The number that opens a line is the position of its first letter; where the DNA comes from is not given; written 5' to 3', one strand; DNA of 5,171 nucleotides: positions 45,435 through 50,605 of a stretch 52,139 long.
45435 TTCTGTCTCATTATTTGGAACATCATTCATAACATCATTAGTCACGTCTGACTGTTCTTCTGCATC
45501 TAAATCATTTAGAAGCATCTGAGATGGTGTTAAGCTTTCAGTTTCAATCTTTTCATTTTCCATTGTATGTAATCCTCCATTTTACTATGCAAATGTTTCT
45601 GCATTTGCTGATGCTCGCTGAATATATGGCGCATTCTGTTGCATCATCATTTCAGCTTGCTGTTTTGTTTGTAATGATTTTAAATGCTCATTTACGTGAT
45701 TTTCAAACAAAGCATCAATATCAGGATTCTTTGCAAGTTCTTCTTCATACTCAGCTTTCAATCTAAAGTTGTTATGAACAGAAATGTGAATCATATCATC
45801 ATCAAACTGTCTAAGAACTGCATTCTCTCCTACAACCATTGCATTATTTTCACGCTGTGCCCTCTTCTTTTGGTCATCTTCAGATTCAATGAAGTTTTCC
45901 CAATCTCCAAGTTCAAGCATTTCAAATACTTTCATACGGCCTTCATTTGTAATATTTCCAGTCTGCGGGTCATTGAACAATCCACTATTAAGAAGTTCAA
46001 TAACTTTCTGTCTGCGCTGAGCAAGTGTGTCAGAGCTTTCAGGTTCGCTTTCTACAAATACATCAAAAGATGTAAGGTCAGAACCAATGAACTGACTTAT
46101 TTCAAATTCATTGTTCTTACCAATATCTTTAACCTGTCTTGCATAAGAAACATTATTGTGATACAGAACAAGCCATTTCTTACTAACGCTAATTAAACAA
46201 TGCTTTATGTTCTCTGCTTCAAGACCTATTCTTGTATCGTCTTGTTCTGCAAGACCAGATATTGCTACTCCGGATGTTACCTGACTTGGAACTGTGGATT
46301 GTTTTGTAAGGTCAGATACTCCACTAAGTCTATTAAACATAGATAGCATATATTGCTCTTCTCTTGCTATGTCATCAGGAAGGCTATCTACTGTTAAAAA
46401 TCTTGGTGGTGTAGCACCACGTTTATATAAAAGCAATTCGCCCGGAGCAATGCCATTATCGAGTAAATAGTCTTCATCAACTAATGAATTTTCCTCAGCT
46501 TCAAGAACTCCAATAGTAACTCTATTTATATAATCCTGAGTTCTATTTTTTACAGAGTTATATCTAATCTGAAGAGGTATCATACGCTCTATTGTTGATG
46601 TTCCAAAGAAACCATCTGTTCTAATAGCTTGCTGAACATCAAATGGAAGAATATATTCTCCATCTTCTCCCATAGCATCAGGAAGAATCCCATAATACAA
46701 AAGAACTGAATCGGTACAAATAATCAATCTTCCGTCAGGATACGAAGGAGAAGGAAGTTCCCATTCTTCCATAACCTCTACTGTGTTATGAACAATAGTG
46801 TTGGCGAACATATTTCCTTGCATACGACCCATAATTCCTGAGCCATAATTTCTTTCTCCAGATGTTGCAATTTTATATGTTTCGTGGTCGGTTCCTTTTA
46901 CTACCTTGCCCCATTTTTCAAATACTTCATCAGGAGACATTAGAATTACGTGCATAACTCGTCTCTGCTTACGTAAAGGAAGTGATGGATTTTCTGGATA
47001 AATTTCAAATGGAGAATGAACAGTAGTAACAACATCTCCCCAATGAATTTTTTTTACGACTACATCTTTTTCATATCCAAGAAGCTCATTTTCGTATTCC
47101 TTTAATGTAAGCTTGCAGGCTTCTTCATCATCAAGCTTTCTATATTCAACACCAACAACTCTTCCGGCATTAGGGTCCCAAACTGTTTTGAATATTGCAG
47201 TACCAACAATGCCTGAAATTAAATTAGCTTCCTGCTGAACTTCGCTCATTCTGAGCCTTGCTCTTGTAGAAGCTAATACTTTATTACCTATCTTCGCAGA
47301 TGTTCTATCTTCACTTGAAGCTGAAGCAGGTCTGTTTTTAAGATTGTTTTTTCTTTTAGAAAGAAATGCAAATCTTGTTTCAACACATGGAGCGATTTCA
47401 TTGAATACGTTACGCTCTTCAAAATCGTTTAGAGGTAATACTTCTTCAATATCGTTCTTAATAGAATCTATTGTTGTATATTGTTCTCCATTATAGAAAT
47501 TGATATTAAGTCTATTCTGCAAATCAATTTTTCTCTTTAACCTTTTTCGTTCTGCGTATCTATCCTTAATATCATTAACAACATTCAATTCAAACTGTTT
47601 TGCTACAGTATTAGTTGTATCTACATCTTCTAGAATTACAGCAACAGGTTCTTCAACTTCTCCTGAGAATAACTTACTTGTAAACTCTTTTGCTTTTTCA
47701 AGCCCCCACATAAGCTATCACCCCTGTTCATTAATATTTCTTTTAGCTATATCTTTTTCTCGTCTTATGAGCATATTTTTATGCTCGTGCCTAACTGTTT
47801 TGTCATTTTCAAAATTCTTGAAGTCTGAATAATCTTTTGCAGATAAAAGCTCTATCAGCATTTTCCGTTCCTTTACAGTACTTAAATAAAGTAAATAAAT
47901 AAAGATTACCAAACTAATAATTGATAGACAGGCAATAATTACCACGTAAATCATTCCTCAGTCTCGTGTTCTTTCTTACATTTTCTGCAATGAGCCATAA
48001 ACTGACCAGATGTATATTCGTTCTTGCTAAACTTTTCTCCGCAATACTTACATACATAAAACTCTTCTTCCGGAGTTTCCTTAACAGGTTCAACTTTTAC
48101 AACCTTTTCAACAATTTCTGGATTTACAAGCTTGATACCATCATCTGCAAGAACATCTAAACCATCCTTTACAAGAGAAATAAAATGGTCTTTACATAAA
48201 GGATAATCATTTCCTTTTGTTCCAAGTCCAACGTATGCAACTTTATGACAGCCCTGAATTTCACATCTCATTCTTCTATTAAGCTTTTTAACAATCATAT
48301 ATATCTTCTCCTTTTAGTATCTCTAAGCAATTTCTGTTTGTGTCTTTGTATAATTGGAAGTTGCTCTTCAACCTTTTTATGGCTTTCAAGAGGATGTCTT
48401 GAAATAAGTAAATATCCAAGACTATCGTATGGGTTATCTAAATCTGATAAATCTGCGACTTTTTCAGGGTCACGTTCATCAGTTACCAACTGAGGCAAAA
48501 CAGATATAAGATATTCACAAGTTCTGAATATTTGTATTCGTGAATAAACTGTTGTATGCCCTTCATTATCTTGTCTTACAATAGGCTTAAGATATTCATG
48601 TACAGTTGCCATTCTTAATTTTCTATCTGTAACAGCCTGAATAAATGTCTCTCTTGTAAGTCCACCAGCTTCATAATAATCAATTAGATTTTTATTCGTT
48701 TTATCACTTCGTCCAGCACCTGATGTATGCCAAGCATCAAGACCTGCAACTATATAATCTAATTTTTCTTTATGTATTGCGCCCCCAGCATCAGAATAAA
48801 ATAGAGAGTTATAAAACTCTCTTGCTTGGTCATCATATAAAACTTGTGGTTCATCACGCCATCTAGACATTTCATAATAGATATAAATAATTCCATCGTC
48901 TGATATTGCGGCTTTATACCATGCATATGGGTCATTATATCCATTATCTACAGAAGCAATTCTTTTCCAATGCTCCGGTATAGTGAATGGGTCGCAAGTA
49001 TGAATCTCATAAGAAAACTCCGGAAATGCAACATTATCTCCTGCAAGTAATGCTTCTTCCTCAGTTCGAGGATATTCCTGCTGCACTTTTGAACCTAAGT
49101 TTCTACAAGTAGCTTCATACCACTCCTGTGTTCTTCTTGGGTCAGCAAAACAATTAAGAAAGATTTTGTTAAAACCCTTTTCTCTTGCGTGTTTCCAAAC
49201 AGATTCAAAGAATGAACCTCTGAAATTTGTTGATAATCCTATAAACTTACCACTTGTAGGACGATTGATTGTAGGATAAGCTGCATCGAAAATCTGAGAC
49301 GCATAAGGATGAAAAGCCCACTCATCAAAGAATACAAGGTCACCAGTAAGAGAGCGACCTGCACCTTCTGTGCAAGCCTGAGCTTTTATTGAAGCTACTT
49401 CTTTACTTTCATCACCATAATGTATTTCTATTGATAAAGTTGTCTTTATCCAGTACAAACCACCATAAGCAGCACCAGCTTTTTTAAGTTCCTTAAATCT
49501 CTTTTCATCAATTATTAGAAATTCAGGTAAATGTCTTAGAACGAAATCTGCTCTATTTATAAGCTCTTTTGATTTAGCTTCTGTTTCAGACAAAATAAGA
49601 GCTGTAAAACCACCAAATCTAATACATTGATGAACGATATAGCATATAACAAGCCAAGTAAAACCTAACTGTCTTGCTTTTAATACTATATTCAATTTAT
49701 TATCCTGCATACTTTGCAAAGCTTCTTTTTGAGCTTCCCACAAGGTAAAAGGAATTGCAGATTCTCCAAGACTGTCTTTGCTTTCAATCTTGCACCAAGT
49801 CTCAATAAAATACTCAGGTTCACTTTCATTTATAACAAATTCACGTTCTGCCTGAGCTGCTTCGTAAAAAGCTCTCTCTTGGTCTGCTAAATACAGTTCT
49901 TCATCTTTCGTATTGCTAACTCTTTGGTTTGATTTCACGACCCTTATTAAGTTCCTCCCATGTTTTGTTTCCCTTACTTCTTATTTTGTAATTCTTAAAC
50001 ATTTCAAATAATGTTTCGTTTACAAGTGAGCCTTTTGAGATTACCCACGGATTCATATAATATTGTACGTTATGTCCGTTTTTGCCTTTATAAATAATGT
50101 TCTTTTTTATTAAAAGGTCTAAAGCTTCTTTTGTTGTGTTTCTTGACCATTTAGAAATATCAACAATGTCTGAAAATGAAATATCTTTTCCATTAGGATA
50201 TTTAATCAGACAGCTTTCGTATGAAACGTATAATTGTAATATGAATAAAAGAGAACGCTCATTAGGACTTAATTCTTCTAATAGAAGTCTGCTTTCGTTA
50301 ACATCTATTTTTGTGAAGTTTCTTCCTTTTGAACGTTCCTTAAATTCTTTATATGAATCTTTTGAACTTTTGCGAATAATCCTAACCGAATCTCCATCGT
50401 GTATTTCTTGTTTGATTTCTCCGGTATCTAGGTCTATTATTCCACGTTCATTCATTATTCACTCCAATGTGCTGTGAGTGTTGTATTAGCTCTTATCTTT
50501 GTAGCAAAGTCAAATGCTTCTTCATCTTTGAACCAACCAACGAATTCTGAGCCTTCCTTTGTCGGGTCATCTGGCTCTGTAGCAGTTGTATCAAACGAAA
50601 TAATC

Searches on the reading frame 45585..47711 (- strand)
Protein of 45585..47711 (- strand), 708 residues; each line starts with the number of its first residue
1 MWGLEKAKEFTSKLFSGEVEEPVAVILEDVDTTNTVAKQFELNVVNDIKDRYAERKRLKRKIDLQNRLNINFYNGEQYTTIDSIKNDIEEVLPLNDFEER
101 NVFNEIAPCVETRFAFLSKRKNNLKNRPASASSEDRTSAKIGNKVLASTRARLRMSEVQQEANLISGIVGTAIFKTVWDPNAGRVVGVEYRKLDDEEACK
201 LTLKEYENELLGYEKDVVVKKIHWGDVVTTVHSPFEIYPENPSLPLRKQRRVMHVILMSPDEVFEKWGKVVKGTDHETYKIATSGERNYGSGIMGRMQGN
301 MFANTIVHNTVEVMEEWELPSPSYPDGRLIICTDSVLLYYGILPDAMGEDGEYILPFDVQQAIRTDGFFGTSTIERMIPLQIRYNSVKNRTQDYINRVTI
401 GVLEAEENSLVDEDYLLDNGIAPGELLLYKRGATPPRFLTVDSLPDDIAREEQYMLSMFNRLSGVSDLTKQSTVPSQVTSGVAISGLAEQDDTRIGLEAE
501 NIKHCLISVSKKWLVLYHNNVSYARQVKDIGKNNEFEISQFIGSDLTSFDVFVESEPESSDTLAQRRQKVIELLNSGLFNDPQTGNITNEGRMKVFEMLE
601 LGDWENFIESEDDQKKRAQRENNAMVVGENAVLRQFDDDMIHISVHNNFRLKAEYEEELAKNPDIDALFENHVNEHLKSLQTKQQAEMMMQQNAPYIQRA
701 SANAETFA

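Call 10: search_protein_families(library=phrogs, proteins=[window:45585-47711:-], max_evalue=0.001)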
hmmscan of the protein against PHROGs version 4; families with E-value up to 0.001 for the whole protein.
window:45585-47711:- (708 aa): 1 family
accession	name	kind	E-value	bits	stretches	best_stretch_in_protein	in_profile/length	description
phrog_156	-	head and packaging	4.6e-15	56.1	1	370-637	310-593/681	portal protein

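Call 88: search_solved_structures(query=window:45588-47711:-, max_evalue=0.1)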
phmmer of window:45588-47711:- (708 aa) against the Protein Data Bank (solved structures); distinct sequences matched with E-value up to 0.1: 0.

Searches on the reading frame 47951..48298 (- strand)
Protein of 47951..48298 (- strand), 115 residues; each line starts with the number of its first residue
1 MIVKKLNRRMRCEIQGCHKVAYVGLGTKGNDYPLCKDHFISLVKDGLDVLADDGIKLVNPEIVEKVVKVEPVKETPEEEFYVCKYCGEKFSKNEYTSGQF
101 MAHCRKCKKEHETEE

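Call 10: search_protein_families(library=phrogs, proteins=[window:47951-48298:-], max_evalue=0.001)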
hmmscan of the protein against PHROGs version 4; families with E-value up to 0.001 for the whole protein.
window:47951-48298:- (115 aa): 1 family
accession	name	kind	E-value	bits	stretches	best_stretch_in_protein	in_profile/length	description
phrog_8344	-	unknown function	0.0006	20.7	1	57-114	22-75/127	-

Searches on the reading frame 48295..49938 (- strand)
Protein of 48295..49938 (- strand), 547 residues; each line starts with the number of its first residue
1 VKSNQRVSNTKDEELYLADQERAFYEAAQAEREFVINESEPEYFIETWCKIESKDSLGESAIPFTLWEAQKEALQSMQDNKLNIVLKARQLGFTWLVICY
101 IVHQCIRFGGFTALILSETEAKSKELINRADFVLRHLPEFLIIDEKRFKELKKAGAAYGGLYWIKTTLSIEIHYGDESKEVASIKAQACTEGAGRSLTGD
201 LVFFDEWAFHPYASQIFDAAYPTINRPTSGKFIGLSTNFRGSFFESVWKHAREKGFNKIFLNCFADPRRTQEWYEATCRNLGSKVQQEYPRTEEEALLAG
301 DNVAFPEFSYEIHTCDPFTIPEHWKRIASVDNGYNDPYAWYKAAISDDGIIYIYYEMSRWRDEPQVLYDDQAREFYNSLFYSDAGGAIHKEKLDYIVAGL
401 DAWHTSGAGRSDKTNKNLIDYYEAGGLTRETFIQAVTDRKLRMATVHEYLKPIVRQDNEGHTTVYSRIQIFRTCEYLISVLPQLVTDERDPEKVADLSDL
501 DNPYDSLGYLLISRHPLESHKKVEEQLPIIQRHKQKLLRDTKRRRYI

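Call 10: search_protein_families(library=phrogs, proteins=[window:48295-49938:-], max_evalue=0.001)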
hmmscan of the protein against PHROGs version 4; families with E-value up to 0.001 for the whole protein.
window:48295-49938:- (547 aa): 5 families
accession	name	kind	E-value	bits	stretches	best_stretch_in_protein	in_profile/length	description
phrog_2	-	head and packaging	3.7e-23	83.2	1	48-389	256-541/807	terminase large subunit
phrog_5989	-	head and packaging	4.2e-16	60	1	2-285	84-325/347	terminase large subunit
phrog_7579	-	head and packaging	1.1e-06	29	1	70-254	7-164/239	terminase large subunit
phrog_26724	-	unknown function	3.7e-06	27.6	1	58-140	28-107/192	-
phrog_36964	-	head and packaging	1.6e-05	24.1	0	30-93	32-91/890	terminase large subunit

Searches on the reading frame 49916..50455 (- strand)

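Call 10: search_protein_families(library=phrogs, proteins=[window:49916-50455:-], max_evalue=0.001)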
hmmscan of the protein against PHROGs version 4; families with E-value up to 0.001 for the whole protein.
window:49916-50455:- (179 aa): 1 family
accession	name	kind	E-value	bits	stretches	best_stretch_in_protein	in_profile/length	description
phrog_9501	-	unknown function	3.9e-05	24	1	25-155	27-152/267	-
